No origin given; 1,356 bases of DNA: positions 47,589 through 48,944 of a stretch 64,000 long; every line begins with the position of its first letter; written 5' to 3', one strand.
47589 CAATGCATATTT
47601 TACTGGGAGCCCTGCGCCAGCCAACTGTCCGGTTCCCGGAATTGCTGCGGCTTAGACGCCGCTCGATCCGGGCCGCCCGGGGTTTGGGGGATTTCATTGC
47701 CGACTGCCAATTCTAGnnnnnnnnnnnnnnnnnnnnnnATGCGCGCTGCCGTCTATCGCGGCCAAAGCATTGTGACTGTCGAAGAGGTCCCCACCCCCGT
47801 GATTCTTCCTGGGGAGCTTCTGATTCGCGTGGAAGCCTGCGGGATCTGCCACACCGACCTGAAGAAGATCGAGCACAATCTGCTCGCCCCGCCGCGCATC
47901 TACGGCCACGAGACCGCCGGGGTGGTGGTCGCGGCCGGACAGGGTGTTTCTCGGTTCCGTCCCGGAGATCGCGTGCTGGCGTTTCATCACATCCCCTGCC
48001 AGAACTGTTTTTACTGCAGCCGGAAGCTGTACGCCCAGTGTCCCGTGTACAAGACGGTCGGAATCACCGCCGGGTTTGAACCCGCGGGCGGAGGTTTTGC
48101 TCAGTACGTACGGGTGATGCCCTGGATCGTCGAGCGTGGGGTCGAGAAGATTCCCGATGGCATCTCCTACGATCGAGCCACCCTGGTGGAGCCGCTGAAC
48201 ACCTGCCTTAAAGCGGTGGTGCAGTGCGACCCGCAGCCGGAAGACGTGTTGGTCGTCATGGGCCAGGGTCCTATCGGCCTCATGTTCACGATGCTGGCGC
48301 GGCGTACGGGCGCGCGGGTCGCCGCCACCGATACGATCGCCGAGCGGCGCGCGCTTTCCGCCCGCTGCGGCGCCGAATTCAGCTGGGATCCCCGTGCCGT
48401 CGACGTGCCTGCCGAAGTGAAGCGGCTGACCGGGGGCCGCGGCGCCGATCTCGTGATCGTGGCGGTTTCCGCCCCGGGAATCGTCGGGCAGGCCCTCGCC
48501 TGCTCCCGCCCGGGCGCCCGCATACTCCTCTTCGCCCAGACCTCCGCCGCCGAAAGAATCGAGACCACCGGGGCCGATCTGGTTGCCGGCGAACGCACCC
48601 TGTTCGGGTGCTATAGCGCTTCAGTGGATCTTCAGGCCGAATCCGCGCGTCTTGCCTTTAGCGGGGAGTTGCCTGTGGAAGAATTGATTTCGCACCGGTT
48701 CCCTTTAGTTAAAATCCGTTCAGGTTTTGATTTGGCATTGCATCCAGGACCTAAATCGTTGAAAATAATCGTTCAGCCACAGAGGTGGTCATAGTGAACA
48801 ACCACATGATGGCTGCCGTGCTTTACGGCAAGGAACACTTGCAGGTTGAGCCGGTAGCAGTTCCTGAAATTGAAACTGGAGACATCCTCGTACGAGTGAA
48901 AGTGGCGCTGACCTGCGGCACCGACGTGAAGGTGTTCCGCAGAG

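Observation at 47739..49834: Two zinc MDR dehydrogenases embedded between hpnG and hpnC: candidates for the unassigned ribosylhopane reductase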

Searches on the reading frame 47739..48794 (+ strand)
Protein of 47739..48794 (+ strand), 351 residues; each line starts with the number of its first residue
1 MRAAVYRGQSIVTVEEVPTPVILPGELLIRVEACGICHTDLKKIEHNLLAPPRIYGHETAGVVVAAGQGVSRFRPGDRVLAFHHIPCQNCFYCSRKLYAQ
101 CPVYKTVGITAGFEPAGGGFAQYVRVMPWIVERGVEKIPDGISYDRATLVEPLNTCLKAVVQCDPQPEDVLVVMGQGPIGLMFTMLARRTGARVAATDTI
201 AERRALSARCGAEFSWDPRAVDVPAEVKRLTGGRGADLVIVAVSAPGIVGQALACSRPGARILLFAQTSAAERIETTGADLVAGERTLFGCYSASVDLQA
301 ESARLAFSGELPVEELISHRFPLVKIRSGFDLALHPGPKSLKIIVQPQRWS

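Call 5: search_protein_families(library=ncbifam, proteins=[window:47739-48794:+], max_evalue=0.00001)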
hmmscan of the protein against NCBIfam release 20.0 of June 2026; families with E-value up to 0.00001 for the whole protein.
window:47739-48794:+ (351 aa): 23 families
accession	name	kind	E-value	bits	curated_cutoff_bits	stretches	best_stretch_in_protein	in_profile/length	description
NF041097.1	keto_inos_dh_IolM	equivalog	2.4e-44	151.6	450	1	10-331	38-375/389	scyllo-inosose 3-dehydrogenase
TIGR00692.1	tdh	equivalog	3.1e-43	148.1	458.35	1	12-333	11-328/340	L-threonine 3-dehydrogenase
NF003808.0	PRK05396.1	equivalog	3.6e-42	144.4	380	1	12-345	13-338/341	L-threonine 3-dehydrogenase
NF007489.0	PRK10083.1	equivalog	2e-32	112.5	376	1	10-344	10-334/339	Zn-dependent oxidoreductase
TIGR03989.1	Rxyl_3153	subfamily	6.8e-29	101.3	440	2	4-101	5-105/370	NDMA-dependent alcohol dehydrogenase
NF007642.0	PRK10309.1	equivalog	2.3e-27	96.2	550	1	1-270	1-264/347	galactitol-1-phosphate 5-dehydrogenase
NF006940.0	PRK09422.1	equivalog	1.9e-26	92.9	344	1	1-265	1-259/338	alcohol dehydrogenase AdhP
TIGR03366.1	HpnZ_proposed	hypoth_equivalog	6.9e-26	91.2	328.1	1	21-325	2-314/315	putative phosphonate catabolism associated alcohol dehydrogenase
TIGR02824.1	quinone_pig3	subfamily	8.8e-26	90.7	296.8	2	116-269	90-241/325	putative NAD(P)H quinone oxidoreductase, PIG3 family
NF010344.0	PRK13771.1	subfamily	1.9e-24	86.3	349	1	1-271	1-260/334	putative alcohol dehydrogenase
TIGR02818.1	adh_III_F_hyde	equivalog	3.6e-23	82.2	543.95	1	6-343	8-364/368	S-(hydroxymethyl)glutathione dehydrogenase/class III alcohol dehydrogenase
TIGR03451.1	mycoS_dep_FDH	equivalog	1.1e-22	80.3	512.9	2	11-99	13-102/358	S-(hydroxymethyl)mycothiol dehydrogenase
TIGR03201.1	dearomat_had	equivalog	1.9e-22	79.9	338.65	1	14-336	13-338/349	6-hydroxycyclohex-1-ene-1-carbonyl-CoA dehydrogenase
NF041172.1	AcrlCoa_red_Thmprot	equivalog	2.8e-21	75.8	500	1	1-331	1-319/334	acryloyl-CoA reductase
NF047908.1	AldhRedAhr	equivalog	3.2e-20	72.3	470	1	21-331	25-320/335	NADPH-dependent aldehyde reductase Ahr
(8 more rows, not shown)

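Call 6: search_protein_families(library=pfam, proteins=[window:47739-48794:+], max_evalue=0.001)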
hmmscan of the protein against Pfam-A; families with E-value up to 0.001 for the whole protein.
window:47739-48794:+ (351 aa): 3 families
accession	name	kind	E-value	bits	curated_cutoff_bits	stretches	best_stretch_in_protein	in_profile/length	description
PF08240.17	ADH_N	-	6.9e-26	91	23.5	1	24-127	2-95/104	Alcohol dehydrogenase GroES-like domain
PF00107.32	ADH_zinc_N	-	1e-19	71.2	31.8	1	178-295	1-116/129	Zinc-binding dehydrogenase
PF16912.11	Glu_dehyd_C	-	0.00053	20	34.9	1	148-331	5-199/211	Glucose dehydrogenase C-terminus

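Call 8: search_solved_structures(query=window:47739-48794:+, max_evalue=1e-20)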
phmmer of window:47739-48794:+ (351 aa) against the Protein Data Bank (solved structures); distinct sequences matched with E-value up to 1e-20: 31.
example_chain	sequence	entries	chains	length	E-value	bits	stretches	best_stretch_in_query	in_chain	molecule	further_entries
4cpd_A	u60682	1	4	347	1.1e-35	126.8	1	1-342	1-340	ALCOHOL DEHYDROGENASE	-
2dfv_A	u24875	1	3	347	1.2e-34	123.4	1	15-332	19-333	Probable L-threonine 3-dehydrogenase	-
2d8a_A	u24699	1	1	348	1.2e-34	123.4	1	15-332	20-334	Probable L-threonine 3-dehydrogenase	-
2dq4_A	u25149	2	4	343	3.2e-32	115.4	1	12-348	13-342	L-threonine 3-dehydrogenase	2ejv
5vm2_A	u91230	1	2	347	2.4e-29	106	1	15-334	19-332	Alcohol dehydrogenase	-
1rjw_A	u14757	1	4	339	3.6e-29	105.4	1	6-334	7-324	Alcohol dehydrogenase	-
1e3j_A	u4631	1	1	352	4.8e-29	105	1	4-346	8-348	NADP(H)-DEPENDENT KETOSE REDUCTASE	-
3pii_A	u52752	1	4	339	6.3e-29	104.6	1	6-334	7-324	Alcohol dehydrogenase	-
3gfb_A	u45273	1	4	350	8.6e-29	104.1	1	12-331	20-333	L-threonine 3-dehydrogenase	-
6z42_A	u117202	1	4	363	1.4e-28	103.4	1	4-266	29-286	Alcohol dehydrogenase, zinc-containing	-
4ej6_A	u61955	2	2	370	2e-28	102.9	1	11-325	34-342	Putative zinc-binding dehydrogenase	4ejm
3s1l_A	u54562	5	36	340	2.9e-27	99.1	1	1-264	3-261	Zinc-containing alcohol dehydrogenase superfamily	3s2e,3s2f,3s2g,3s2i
3meq_A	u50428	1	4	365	3.5e-27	98.9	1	1-262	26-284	Alcohol dehydrogenase, zinc-containing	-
4ilk_A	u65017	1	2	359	4.6e-27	98.5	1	12-323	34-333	Starvation sensing protein rspB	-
4z6k_A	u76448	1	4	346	2.5e-26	96.1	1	3-263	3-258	Alcohol dehydrogenase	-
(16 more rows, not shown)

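Call 12: find_homologous_proteins(query=window:47739-48794:+, max_evalue=1e-30)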
Query window:47739-48794:+ (351 aa): 7989 proteins with E <= 1e-30 among 8000 candidates; the best 120 are listed.
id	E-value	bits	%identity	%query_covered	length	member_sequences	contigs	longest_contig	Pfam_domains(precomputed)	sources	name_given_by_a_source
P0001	6.3e-233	790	100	100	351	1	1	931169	PF00107.33,PF08240.18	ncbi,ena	-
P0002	1.2e-216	737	91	100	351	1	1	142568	PF00107.33,PF08240.18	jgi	jgi:L-iditol 2-dehydrogenase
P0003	5.4e-210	715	88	100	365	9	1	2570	PF00107.33,PF08240.18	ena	-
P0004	4.3e-209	712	89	100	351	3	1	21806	PF00107.33,PF08240.18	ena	-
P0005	2.3e-207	706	89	100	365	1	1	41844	PF00107.33,PF08240.18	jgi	jgi:L-iditol 2-dehydrogenase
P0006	5.9e-207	705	88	100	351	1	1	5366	PF00107.33,PF08240.18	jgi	jgi:L-iditol 2-dehydrogenase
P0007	9.1e-203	691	85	100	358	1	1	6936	PF00107.33,PF08240.18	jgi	jgi:L-iditol 2-dehydrogenase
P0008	4.7e-202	689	85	100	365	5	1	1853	PF00107.33,PF08240.18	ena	-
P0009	7.3e-202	688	84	100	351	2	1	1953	PF00107.33,PF08240.18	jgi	jgi:L-iditol 2-dehydrogenase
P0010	1.2e-201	688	85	100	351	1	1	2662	PF00107.33,PF08240.18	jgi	jgi:L-iditol 2-dehydrogenase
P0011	2.8e-201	686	84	100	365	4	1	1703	PF00107.33,PF08240.18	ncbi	-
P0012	6.9e-201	685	84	100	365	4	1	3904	PF00107.33,PF08240.18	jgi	-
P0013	1.4e-200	684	85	100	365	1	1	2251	PF00107.33,PF08240.18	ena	-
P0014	1.5e-200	684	85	100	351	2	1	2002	PF00107.33,PF16912.12,PF08240.18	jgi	jgi:L-iditol 2-dehydrogenase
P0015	1.5e-200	684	85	100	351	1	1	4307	PF00107.33,PF08240.18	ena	-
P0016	1.7e-200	684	85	100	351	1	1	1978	PF00107.33,PF16912.12,PF08240.18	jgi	jgi:L-iditol 2-dehydrogenase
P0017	1.8e-200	684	83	100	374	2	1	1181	PF00107.33,PF08240.18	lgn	-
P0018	5.7e-200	682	85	100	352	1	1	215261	PF00107.33,PF08240.18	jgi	jgi:L-iditol 2-dehydrogenase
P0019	5.9e-200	682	85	100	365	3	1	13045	PF00107.33,PF08240.18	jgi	jgi:L-iditol 2-dehydrogenase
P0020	7.5e-200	682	84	100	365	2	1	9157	PF00107.33,PF08240.18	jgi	jgi:L-iditol 2-dehydrogenase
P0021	7.6e-200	682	84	100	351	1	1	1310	PF00107.33,PF08240.18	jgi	jgi:L-iditol 2-dehydrogenase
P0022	1.1e-199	681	84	100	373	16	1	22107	PF00107.33,PF08240.18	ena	-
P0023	1.1e-199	681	85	100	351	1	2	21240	PF00107.33,PF16912.12,PF08240.18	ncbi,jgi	ncbi:MAG TPA: alcohol dehydrogenase catalytic domain-containing protein [Bryobacteraceae bacterium]|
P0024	1.6e-199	680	84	100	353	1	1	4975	PF00107.33,PF08240.18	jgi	jgi:L-iditol 2-dehydrogenase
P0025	1.9e-199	680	83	100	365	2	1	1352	PF00107.33,PF08240.18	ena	-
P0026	2.0e-199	680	84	100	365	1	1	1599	PF00107.33,PF08240.18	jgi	-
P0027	3.2e-199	680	83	100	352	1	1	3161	PF00107.33,PF16912.12,PF08240.18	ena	-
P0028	3.3e-199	679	83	100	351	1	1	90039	PF00107.33,PF16912.12,PF08240.18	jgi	jgi:L-iditol 2-dehydrogenase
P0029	5.2e-199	679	84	100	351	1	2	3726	PF00107.33,PF08240.18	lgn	-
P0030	5.6e-199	679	83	100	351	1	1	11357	PF00107.33,PF08240.18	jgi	jgi:L-iditol 2-dehydrogenase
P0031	5.9e-199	679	84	100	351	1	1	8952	PF00107.33,PF08240.18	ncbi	ncbi:MAG TPA: alcohol dehydrogenase catalytic domain-containing protein [Bryobacteraceae bacterium]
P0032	6.5e-199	678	83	100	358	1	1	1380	PF00107.33,PF16912.12,PF08240.18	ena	-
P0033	6.8e-199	678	84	100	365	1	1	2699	PF00107.33,PF08240.18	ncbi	-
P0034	1.0e-198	678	84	100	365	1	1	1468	PF00107.33,PF08240.18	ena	-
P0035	1.1e-198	678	83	100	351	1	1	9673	PF00107.33,PF08240.18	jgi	jgi:L-iditol 2-dehydrogenase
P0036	1.1e-198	678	83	100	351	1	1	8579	PF00107.33,PF08240.18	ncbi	-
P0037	1.2e-198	678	83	100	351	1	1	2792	PF00107.33,PF08240.18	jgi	jgi:L-iditol 2-dehydrogenase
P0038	1.4e-198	677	83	100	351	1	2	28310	PF00107.33,PF08240.18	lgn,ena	-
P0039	1.5e-198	677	84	100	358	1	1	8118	PF00107.33,PF16912.12,PF08240.18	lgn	-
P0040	1.5e-198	677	84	100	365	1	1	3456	PF00107.33,PF08240.18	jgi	jgi:L-iditol 2-dehydrogenase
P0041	2.0e-198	677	84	100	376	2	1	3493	PF00107.33,PF08240.18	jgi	-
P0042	2.2e-198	677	83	100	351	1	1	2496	PF00107.33,PF08240.18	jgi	jgi:L-iditol 2-dehydrogenase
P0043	2.2e-198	677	84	100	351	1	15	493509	PF00107.33,PF08240.18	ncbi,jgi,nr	ncbi:MAG TPA: alcohol dehydrogenase catalytic domain-containing protein [Bryobacteraceae bacterium]|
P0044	2.6e-198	676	85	100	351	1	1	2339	PF00107.33,PF08240.18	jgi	jgi:L-iditol 2-dehydrogenase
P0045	3.1e-198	676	84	100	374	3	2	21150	PF00107.33,PF08240.18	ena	-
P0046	3.2e-198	676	83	100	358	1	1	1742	PF00107.33,PF16912.12,PF08240.18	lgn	-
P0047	3.3e-198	676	83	100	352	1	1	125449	PF00107.33,PF16912.12,PF08240.18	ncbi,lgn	-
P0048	3.4e-198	676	84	100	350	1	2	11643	PF00107.33,PF08240.18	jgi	-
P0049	4.0e-198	676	83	100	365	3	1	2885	PF00107.33,PF08240.18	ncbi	-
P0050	4.8e-198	676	83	100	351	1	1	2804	PF00107.33,PF08240.18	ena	-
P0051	5.6e-198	675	84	100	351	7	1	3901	PF00107.33,PF08240.18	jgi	-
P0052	5.8e-198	675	84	100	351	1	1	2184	PF00107.33,PF08240.18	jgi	-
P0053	6.4e-198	675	82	100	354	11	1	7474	PF00107.33,PF08240.18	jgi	jgi:L-iditol 2-dehydrogenase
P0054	6.7e-198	675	83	100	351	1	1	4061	PF00107.33,PF08240.18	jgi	-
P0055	6.7e-198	675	83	100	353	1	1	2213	PF00107.33,PF16912.12,PF08240.18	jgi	jgi:L-iditol 2-dehydrogenase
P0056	6.8e-198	675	84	100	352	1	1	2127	PF00107.33,PF08240.18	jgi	jgi:L-iditol 2-dehydrogenase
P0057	6.9e-198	675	84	100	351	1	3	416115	PF00107.33,PF08240.18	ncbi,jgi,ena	jgi:L-iditol 2-dehydrogenase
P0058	7.4e-198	675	85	100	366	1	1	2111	PF00107.33,PF08240.18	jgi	jgi:L-iditol 2-dehydrogenase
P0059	7.4e-198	675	82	100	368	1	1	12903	PF00107.33,PF08240.18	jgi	jgi:L-iditol 2-dehydrogenase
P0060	7.4e-198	675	84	100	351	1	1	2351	PF00107.33,PF08240.18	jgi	jgi:L-iditol 2-dehydrogenase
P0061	8.2e-198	675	82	100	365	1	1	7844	PF00107.33,PF08240.18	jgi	jgi:L-iditol 2-dehydrogenase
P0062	9.1e-198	675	83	100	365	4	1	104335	PF00107.33,PF08240.18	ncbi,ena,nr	ncbi:MAG TPA: alcohol dehydrogenase catalytic domain-containing protein [Bryobacteraceae bacterium]|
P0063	9.7e-198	675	83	100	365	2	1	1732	PF00107.33,PF08240.18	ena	-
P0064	1.1e-197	674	83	100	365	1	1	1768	PF00107.33,PF08240.18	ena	-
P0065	1.1e-197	674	84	100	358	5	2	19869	PF00107.33,PF16912.12,PF08240.18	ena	-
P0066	1.2e-197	674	84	100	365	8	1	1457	PF00107.33,PF08240.18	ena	-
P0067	1.7e-197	674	83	100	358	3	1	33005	PF00107.33,PF08240.18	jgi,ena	-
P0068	1.8e-197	674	84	100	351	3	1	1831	PF00107.33,PF08240.18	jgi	jgi:L-iditol 2-dehydrogenase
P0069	1.8e-197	674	83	100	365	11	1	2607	PF00107.33,PF08240.18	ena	-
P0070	2.0e-197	674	84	100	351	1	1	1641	PF00107.33,PF08240.18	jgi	jgi:L-iditol 2-dehydrogenase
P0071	2.0e-197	674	83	100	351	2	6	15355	PF00107.33,PF08240.18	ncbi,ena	-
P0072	2.2e-197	673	82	100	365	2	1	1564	PF00107.33,PF08240.18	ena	-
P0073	2.3e-197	673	83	100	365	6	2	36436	PF00107.33,PF08240.18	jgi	jgi:L-iditol 2-dehydrogenase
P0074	2.4e-197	673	83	100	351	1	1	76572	PF00107.33,PF08240.18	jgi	jgi:L-iditol 2-dehydrogenase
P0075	2.5e-197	673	83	100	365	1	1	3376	PF00107.33,PF08240.18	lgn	-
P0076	2.5e-197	673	82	100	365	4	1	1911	PF00107.33,PF08240.18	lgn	-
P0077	3.0e-197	673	84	100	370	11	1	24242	PF00107.33,PF08240.18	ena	-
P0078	3.2e-197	673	83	100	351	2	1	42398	PF00107.33,PF08240.18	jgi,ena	-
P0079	3.2e-197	673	83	100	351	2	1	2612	PF00107.33,PF16912.12,PF08240.18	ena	-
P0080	3.5e-197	673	82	100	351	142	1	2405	PF00107.33,PF08240.18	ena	-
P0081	3.8e-197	673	84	99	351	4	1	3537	PF00107.33,PF16912.12,PF08240.18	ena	-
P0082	3.8e-197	673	83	100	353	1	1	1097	PF00107.33,PF16912.12,PF08240.18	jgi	jgi:L-iditol 2-dehydrogenase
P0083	4.4e-197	672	82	100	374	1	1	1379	PF00107.33,PF08240.18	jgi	jgi:L-iditol 2-dehydrogenase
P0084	4.5e-197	672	83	100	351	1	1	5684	PF00107.33,PF08240.18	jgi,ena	-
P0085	4.5e-197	672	82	100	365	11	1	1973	PF00107.33,PF08240.18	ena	-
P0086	4.6e-197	672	83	100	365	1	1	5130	PF00107.33,PF08240.18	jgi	jgi:L-iditol 2-dehydrogenase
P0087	5.4e-197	672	83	100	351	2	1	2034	PF00107.33,PF08240.18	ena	-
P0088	5.5e-197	672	83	100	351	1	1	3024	PF00107.33,PF08240.18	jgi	-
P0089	5.5e-197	672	83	100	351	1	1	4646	PF00107.33,PF08240.18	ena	-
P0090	6.6e-197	672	83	100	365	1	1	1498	PF00107.33,PF08240.18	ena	-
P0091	6.6e-197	672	82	100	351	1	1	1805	PF00107.33,PF08240.18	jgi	jgi:L-iditol 2-dehydrogenase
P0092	6.8e-197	672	83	100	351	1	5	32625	PF00107.33,PF08240.18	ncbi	-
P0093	8.3e-197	672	82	100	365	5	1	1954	PF00107.33,PF08240.18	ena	-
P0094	9.3e-197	671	83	100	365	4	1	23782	PF00107.33,PF08240.18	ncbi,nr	ncbi:MAG: zinc-dependent dehydrogenase [Acidobacteria bacterium]|nr:zinc-dependent dehydrogenase [Ac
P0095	9.4e-197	671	83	100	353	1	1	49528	PF00107.33,PF16912.12,PF08240.18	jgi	jgi:L-iditol 2-dehydrogenase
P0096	9.6e-197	671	82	100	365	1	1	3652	PF00107.33,PF08240.18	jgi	-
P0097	1.0e-196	671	83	100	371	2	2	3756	PF00107.33,PF08240.18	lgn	-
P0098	1.1e-196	671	82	100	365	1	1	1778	PF00107.33,PF08240.18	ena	-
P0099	1.1e-196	671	81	100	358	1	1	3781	PF00107.33,PF08240.18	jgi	jgi:L-iditol 2-dehydrogenase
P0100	1.1e-196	671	83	100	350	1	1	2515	PF00107.33,PF08240.18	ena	-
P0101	1.1e-196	671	83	100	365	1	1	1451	PF00107.33,PF08240.18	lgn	-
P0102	1.2e-196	671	81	100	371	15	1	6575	PF00107.33,PF08240.18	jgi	jgi:L-iditol 2-dehydrogenase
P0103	1.2e-196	671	83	100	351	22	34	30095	PF00107.33,PF08240.18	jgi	jgi:L-iditol 2-dehydrogenase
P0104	1.4e-196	671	83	100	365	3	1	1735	PF00107.33,PF08240.18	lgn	-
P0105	1.4e-196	671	83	100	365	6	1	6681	PF00107.33,PF08240.18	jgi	-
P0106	1.6e-196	671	83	100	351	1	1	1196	PF00107.33,PF08240.18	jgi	jgi:L-iditol 2-dehydrogenase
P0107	1.6e-196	671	83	100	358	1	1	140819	PF00107.33,PF08240.18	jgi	jgi:L-iditol 2-dehydrogenase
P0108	1.7e-196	670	83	100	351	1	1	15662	PF00107.33,PF08240.18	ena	-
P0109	1.8e-196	670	83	100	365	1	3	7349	PF00107.33,PF16912.12,PF08240.18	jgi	jgi:L-iditol 2-dehydrogenase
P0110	2.0e-196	670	83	100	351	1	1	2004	PF00107.33,PF08240.18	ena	-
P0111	2.2e-196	670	83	100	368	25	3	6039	PF00107.33,PF08240.18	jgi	jgi:L-iditol 2-dehydrogenase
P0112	2.4e-196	670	84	100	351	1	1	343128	PF00107.33,PF08240.18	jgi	jgi:L-iditol 2-dehydrogenase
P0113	2.4e-196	670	82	100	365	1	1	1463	PF00107.33,PF08240.18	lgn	-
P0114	2.6e-196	670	83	100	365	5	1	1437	PF00107.33,PF08240.18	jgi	-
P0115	2.7e-196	670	83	100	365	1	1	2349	PF00107.33,PF16912.12,PF08240.18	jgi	jgi:L-iditol 2-dehydrogenase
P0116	2.7e-196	670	84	100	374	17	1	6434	PF00107.33,PF08240.18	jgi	jgi:L-iditol 2-dehydrogenase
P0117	2.9e-196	670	83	100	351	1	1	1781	PF00107.33,PF08240.18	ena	-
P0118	3.0e-196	670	83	100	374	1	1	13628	PF00107.33,PF08240.18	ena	-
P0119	3.5e-196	670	82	100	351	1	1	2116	PF00107.33,PF08240.18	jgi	-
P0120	5.1e-196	669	83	100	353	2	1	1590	PF00107.33,PF08240.18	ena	-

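Call 15: find_encoding_contigs(protein=P0043, flank=10000, max_places=6)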
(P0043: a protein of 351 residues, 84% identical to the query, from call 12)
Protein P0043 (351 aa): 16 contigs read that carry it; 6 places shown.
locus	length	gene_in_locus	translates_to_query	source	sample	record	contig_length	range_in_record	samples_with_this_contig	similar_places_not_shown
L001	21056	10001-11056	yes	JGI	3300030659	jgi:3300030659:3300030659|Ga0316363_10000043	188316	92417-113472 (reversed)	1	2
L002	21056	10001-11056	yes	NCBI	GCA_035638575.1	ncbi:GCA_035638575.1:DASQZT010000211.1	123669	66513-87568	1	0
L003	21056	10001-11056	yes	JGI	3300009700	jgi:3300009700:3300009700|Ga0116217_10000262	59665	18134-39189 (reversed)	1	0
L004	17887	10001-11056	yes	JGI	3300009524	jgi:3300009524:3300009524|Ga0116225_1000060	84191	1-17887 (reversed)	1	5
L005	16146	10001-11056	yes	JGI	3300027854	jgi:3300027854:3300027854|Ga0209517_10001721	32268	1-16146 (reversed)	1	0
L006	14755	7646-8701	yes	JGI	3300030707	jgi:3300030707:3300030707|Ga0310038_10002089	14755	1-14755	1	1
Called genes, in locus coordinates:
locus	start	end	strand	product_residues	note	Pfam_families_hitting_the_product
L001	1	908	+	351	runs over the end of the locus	PF00144:Beta-lactamase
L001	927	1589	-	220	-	PF00072:Response_reg, PF04397:LytTR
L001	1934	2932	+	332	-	PF01073:3Beta_HSD, PF01370:Epimerase, PF07993:NAD_binding_4 (faint), PF13460:NAD_binding_10, PF16363:GDP_Man_Dehyd (faint)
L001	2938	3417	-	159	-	PF02870:Methyltransf_1N (weak), PF01035:DNA_binding_1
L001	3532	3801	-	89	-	PF15919:HicB_lk_antitox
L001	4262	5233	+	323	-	PF02401:LYTB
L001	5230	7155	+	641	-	PF00432:Prenyltrans (faint), PF09492:Pec_lyase (faint), PF13249:SQHop_cyclase_N, PF13243:SQHop_cyclase_C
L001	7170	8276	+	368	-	PF04055:Radical_SAM, PF11946:DUF3463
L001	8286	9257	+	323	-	PF01073:3Beta_HSD, PF01370:Epimerase, PF02719:Polysacc_synt_2 (weak), PF04321:RmlD_sub_bind (weak), PF05368:NmrA, PF13460:NAD_binding_10, PF16363:GDP_Man_Dehyd, PF07993:NAD_binding_4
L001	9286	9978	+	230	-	PF01048:PNP_UDP_1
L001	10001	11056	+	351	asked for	PF08240:ADH_N, PF00107:ADH_zinc_N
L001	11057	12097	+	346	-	PF08240:ADH_N, PF16912:Glu_dehyd_C (faint), PF02826:2-Hacid_dh_C (faint), PF00107:ADH_zinc_N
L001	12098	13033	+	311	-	PF00494:SQS_PSY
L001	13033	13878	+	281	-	PF00494:SQS_PSY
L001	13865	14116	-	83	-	-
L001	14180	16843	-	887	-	PF00069:Pkinase, PF03109:ABC1, PF07714:PK_Tyr_Ser-Thr, PF07676:PD40 (faint), PF26549:Tricorn_N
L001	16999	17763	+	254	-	PF12543:DUF3738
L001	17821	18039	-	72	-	-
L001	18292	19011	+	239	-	PF13455:MUG113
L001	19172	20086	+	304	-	-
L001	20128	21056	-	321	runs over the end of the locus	-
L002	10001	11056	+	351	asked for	PF08240:ADH_N, PF00107:ADH_zinc_N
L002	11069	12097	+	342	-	PF08240:ADH_N, PF16912:Glu_dehyd_C (faint), PF02826:2-Hacid_dh_C (faint), PF00107:ADH_zinc_N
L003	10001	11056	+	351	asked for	PF08240:ADH_N, PF00107:ADH_zinc_N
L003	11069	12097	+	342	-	PF08240:ADH_N, PF16912:Glu_dehyd_C (faint), PF02826:2-Hacid_dh_C (faint), PF00107:ADH_zinc_N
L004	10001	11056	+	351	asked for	PF08240:ADH_N, PF00107:ADH_zinc_N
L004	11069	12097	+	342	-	PF08240:ADH_N, PF16912:Glu_dehyd_C (faint), PF02826:2-Hacid_dh_C (faint), PF00107:ADH_zinc_N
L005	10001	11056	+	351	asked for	PF08240:ADH_N, PF00107:ADH_zinc_N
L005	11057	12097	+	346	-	PF08240:ADH_N, PF16912:Glu_dehyd_C (faint), PF02826:2-Hacid_dh_C (faint), PF00107:ADH_zinc_N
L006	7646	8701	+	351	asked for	PF08240:ADH_N, PF00107:ADH_zinc_N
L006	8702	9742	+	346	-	PF08240:ADH_N, PF16912:Glu_dehyd_C (faint), PF02826:2-Hacid_dh_C (faint), PF00107:ADH_zinc_N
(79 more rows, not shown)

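Call 22: search_protein_representatives(protein=window:47739-48794:+)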
Query: 351 residues. Proteins with E-value up to 0.001 (for the whole library): 44152; up to 1e-10: 13724; up to 1e-30: 1001. The best 150 are listed.
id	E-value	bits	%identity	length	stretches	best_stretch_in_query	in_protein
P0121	1.9e-101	356.3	73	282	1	1-219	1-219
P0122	7.4e-101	354.3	68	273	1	1-242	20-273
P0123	3.6e-99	348.8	50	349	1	1-346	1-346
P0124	7.6e-97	341.1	47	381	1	1-347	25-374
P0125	2.4e-86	306.6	66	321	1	1-203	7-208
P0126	9.3e-86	304.7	44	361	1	1-347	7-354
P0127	2.0e-85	303.6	62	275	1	80-351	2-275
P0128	1.4e-84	300.8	43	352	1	1-348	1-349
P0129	3.8e-84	299.4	46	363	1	1-346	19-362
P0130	2.0e-83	297.0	41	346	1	1-347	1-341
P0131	1.3e-82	294.3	51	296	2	1-236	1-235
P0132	3.7e-82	292.8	56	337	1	27-272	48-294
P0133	1.1e-81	291.3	40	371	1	1-347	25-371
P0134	1.1e-80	288.0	66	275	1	1-187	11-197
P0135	1.9e-80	287.2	73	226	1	1-169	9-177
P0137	8.2e-80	285.1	43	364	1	1-347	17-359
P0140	8.2e-78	278.6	41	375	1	1-349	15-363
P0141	1.2e-77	278.0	44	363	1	1-347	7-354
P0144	2.5e-71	257.2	57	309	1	1-198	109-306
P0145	1.1e-70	255.1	77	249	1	1-148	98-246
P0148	1.3e-69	251.5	37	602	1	1-346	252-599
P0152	1.4e-67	244.9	40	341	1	1-347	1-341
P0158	5.5e-65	236.4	65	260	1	1-161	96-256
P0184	3.5e-56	207.4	44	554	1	66-339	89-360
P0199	1.0e-53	199.3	61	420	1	1-152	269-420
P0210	2.2e-52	194.9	35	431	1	14-339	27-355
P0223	2.8e-50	188.0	43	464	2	1-201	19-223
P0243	5.1e-48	180.6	40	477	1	1-328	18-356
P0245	5.6e-48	180.4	37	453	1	1-326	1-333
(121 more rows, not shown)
